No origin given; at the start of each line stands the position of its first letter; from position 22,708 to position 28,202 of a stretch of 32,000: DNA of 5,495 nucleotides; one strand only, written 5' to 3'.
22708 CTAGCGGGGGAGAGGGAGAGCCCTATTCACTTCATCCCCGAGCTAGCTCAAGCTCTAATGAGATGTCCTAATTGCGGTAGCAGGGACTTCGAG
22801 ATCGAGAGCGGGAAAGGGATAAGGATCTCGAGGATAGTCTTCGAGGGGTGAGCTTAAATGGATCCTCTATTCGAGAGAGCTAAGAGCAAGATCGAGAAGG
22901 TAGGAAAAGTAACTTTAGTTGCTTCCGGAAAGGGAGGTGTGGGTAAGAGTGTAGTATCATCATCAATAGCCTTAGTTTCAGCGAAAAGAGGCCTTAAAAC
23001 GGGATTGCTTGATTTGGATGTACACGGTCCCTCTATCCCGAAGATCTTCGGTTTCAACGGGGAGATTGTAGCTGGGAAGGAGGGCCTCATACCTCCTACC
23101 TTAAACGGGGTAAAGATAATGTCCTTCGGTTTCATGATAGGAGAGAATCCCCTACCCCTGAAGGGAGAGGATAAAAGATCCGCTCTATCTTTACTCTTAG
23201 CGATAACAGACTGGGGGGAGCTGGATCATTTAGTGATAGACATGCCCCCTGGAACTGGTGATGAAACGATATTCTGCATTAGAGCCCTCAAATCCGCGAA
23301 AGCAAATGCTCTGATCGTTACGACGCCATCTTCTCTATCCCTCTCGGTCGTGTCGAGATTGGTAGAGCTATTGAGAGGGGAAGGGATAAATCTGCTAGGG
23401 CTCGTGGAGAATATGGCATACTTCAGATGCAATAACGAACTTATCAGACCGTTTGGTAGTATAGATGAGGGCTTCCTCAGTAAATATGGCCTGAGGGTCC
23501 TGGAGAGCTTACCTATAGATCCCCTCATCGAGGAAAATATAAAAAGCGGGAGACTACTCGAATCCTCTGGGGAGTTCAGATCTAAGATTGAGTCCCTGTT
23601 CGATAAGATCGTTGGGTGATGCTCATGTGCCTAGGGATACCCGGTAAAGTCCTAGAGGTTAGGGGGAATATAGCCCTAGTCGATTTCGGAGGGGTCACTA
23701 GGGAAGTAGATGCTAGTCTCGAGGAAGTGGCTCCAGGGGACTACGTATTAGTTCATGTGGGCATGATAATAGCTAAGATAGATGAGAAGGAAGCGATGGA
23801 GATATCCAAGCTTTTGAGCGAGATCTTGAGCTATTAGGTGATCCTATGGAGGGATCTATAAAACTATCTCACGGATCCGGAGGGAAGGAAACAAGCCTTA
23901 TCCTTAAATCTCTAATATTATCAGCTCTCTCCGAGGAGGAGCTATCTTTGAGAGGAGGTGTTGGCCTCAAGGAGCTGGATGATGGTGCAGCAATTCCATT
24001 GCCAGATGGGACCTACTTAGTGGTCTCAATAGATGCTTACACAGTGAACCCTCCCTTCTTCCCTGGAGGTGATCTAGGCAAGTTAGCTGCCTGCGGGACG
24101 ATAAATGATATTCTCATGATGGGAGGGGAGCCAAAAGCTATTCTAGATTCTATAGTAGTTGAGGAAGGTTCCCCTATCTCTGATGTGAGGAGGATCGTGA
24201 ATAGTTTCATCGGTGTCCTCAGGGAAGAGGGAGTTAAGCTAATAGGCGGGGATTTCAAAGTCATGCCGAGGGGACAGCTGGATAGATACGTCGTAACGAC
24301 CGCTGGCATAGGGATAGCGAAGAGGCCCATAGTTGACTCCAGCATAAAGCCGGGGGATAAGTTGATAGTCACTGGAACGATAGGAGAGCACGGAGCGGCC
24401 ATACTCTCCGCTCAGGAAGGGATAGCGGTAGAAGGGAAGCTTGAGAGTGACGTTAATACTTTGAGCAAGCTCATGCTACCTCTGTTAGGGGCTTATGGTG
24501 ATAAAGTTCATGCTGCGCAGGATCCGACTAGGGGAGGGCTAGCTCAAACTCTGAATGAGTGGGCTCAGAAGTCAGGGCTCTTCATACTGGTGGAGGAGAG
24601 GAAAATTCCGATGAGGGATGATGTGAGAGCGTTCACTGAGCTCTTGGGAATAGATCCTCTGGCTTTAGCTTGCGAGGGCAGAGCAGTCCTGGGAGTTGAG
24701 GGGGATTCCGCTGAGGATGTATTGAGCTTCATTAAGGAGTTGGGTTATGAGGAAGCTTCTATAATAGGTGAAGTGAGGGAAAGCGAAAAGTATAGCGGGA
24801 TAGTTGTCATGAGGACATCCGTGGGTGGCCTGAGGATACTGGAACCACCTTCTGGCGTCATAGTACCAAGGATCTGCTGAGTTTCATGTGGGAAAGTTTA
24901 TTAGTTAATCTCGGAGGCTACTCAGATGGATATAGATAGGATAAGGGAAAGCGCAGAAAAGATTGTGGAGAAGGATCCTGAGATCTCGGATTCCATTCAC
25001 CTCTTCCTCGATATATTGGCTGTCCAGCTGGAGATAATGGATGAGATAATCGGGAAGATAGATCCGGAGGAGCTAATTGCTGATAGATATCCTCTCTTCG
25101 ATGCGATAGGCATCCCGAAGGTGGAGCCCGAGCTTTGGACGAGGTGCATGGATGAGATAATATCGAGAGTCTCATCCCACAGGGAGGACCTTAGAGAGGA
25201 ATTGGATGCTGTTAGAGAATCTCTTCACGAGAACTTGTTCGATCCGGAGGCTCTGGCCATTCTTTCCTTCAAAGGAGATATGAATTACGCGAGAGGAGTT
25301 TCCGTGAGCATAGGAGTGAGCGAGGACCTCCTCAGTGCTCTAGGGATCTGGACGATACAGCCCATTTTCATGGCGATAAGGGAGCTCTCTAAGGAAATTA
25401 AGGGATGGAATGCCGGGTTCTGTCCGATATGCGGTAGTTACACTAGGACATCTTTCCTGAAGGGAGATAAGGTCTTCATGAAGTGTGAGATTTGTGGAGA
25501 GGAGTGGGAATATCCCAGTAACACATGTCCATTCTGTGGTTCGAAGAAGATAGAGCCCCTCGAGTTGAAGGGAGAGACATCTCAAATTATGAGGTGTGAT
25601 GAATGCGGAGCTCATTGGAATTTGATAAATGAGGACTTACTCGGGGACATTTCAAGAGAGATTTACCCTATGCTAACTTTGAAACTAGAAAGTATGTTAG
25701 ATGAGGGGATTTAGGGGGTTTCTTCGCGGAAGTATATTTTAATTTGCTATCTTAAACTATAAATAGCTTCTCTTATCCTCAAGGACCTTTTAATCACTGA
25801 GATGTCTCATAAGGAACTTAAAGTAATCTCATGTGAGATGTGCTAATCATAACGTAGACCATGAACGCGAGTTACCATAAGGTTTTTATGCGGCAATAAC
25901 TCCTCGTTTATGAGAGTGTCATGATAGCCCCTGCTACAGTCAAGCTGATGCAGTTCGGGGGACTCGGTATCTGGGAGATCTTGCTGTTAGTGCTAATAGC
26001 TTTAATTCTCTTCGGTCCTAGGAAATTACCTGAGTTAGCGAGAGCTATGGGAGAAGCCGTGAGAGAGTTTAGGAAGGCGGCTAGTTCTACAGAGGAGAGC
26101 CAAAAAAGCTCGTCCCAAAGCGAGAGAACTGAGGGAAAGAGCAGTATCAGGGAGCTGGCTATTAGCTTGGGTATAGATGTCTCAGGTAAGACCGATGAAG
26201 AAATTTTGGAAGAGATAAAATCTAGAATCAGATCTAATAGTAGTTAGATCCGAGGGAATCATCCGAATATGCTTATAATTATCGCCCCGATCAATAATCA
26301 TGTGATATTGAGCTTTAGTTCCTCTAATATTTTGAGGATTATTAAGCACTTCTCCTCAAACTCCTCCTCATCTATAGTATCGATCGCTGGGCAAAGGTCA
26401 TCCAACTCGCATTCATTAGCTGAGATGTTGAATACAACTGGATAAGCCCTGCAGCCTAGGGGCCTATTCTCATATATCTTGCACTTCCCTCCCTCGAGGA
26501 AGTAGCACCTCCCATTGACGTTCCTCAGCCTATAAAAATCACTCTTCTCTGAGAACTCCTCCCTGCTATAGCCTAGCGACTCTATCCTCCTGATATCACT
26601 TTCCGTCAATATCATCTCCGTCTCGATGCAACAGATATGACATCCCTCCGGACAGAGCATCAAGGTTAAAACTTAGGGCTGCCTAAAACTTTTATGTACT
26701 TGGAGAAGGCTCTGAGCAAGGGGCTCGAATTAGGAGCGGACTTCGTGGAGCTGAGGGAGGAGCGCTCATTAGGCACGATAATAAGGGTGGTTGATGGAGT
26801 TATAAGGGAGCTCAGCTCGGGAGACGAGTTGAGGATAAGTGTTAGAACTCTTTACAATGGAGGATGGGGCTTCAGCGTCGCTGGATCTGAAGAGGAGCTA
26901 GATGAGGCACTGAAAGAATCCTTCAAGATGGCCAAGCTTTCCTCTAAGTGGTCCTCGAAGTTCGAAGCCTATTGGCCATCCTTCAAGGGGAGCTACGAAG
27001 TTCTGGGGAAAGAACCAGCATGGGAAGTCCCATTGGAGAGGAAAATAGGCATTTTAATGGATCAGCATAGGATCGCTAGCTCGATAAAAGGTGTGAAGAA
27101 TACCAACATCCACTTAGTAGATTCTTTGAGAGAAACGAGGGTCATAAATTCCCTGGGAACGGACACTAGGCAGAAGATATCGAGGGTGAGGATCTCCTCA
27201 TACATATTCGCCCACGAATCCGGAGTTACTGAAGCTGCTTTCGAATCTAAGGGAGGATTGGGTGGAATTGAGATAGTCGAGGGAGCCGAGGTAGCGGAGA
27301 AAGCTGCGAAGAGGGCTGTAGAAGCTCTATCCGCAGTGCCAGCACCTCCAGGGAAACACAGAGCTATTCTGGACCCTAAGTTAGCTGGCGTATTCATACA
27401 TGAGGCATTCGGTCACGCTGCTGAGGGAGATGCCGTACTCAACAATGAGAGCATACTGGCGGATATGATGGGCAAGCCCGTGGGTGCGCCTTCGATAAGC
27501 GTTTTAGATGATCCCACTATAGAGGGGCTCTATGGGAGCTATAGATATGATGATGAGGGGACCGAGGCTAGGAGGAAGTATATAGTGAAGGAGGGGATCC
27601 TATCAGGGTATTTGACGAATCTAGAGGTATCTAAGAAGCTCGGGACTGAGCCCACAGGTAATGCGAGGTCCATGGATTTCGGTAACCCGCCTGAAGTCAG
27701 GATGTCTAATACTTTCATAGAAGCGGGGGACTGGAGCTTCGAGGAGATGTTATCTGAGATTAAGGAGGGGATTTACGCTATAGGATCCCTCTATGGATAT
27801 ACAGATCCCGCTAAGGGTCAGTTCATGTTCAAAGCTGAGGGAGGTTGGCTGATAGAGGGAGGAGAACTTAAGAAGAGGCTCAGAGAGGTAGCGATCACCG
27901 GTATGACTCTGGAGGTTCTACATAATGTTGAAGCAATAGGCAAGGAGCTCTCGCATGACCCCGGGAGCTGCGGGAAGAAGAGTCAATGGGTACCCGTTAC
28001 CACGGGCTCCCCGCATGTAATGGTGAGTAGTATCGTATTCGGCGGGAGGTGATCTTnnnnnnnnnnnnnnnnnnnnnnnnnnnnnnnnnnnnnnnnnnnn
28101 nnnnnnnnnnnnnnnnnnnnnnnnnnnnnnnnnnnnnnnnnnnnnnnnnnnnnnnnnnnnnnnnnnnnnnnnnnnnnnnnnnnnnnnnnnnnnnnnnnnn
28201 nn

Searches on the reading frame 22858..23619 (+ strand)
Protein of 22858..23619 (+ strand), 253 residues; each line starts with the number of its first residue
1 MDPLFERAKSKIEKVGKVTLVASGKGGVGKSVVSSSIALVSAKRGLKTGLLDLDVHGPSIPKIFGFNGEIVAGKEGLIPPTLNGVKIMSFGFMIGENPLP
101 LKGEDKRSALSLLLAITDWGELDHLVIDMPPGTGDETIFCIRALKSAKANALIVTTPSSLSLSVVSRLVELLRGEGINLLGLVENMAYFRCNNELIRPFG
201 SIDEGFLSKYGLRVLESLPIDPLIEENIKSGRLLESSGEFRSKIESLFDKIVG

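Call 18: search_protein_families(library=pfam, proteins=[window:22858-23619:+], max_evalue=0.0001)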
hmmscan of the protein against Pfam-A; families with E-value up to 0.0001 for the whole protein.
window:22858-23619:+ (253 aa): 4 families
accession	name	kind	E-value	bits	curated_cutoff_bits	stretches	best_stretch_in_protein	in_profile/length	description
PF10609.15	ParA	-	1.9e-61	208.1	27.1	1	15-247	2-241/246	NUBPL iron-transfer P-loop NTPase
PF01656.29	CbiA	-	5.9e-09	36.4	25.4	1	20-188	2-84/125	CobQ/CobB/MinD/ParA nucleotide binding domain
PF13614.12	AAA_31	-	2.1e-05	25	27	0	17-55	2-40/177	AAA domain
PF02374.21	ArsA_ATPase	-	5.3e-05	23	24.3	0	20-54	4-38/305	Anion-transporting ATPase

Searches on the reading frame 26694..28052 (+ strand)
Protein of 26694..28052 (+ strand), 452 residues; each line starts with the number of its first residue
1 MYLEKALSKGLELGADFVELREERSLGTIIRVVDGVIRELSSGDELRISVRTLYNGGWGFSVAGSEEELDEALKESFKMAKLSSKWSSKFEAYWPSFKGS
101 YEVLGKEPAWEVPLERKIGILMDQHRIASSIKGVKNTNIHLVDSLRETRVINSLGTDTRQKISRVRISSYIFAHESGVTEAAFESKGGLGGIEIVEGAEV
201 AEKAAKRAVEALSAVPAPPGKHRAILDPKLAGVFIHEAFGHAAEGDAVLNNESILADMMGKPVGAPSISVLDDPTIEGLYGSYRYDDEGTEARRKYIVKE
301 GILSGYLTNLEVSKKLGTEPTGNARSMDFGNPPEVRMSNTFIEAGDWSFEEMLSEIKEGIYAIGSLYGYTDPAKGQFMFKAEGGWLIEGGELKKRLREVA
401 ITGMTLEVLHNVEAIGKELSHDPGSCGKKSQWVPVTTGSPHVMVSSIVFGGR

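Call 18: search_protein_families(library=pfam, proteins=[window:26694-28052:+], max_evalue=0.0001)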
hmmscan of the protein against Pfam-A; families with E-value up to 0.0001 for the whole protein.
window:26694-28052:+ (452 aa): 3 families
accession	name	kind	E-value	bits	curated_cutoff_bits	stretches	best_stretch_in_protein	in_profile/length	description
PF19289.4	PmbA_TldD_3rd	-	1.2e-69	234.3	22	1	220-451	2-220/220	PmbA/TldA metallopeptidase C-terminal domain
PF19290.4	PmbA_TldD_2nd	-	5.7e-14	52.9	20.9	1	108-212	2-109/109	PmbA/TldA metallopeptidase central domain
PF01523.21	PmbA_TldD_1st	-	9.4e-11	42.1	20.9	1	18-80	1-65/65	PmbA/TldA metallopeptidase domain 1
